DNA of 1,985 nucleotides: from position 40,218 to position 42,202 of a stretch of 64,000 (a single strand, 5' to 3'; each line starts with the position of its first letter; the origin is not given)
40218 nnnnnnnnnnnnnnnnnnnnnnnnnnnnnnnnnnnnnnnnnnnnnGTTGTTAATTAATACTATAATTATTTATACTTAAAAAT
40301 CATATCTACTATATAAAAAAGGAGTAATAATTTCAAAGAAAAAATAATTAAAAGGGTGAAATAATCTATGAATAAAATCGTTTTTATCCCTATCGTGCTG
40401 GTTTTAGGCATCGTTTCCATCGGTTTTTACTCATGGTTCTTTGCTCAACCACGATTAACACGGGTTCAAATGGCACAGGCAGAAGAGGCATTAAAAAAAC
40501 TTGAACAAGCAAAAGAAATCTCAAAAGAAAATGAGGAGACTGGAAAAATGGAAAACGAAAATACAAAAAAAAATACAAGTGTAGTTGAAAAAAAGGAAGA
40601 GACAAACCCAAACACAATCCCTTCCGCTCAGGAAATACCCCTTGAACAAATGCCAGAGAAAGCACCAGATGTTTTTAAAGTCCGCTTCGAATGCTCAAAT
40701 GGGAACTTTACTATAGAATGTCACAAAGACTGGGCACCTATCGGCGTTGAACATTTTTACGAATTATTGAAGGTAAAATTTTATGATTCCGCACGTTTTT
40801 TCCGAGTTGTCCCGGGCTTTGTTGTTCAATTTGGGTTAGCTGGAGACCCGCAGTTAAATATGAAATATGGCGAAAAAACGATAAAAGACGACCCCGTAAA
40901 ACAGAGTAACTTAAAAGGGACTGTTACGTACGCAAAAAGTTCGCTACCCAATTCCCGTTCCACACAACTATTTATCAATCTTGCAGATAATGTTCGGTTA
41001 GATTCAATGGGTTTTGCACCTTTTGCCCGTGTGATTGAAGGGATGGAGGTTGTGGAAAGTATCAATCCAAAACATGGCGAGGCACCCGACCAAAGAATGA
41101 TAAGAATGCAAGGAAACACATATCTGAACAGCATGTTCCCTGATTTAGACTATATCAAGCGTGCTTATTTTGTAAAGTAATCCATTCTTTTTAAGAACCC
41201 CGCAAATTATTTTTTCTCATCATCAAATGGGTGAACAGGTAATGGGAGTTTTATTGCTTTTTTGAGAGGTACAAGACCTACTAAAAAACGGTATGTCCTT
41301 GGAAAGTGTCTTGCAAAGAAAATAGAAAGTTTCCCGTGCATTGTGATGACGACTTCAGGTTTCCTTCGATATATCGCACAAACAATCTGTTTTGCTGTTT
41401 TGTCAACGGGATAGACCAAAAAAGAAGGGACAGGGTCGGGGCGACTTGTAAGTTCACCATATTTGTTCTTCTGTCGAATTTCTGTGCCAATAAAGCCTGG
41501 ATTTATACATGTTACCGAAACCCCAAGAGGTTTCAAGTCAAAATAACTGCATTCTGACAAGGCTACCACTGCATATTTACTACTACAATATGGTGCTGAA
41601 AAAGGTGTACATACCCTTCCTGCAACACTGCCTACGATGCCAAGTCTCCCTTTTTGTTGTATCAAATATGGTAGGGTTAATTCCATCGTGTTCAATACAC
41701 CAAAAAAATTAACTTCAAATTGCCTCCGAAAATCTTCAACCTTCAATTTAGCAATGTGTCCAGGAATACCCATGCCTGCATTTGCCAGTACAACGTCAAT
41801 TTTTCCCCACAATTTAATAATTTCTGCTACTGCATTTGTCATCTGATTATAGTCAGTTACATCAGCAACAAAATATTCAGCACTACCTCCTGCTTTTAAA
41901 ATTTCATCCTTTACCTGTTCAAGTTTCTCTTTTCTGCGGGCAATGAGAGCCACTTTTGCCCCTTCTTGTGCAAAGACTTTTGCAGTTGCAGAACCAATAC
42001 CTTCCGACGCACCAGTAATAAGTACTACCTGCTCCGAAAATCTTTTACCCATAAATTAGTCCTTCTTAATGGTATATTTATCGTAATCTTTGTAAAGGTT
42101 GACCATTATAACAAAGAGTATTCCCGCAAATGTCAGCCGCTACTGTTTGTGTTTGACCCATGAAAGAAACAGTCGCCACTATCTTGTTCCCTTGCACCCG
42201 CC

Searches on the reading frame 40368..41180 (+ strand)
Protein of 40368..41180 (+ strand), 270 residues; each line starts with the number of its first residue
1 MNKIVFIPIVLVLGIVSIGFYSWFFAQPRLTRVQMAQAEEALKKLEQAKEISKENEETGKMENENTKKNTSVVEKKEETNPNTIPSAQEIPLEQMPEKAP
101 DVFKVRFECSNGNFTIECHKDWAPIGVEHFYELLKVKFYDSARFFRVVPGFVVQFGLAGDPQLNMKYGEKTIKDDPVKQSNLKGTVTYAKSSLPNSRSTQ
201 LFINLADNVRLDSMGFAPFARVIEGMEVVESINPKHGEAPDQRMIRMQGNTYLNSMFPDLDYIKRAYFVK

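Call 47: search_protein_families(library=pfam, proteins=[window:40368-41180:+], max_evalue=0.001)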
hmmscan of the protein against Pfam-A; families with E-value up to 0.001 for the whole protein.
window:40368-41180:+ (270 aa): 1 family
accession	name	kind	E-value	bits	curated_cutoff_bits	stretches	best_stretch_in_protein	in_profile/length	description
PF00160.26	Pro_isomerase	-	3e-25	89.7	21.7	1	105-235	2-140/159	Cyclophilin type peptidyl-prolyl cis-trans isomerase/CLD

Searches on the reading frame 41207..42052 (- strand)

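Call 47: search_protein_families(library=pfam, proteins=[window:41207-42052:-], max_evalue=0.001)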
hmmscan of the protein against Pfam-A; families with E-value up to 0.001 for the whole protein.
window:41207-42052:- (281 aa): 5 families
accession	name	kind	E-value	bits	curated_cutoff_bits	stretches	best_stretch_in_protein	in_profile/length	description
PF00106.31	adh_short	-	4.4e-54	183.4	26.6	1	8-196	1-190/195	short chain dehydrogenase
PF13561.12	adh_short_C2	-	2.1e-35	122.8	27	1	14-196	1-184/236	Enoyl-(Acyl carrier protein) reductase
PF08659.16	KR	-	5e-13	49.8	22.6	1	10-162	3-156/180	KR domain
PF01370.27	Epimerase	-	0.00014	21.8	20.9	1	10-90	1-70/240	NAD dependent epimerase/dehydratase family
PF13460.12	NAD_binding_10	-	0.00052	20.4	27.2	1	14-93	1-69/184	NAD(P)H-binding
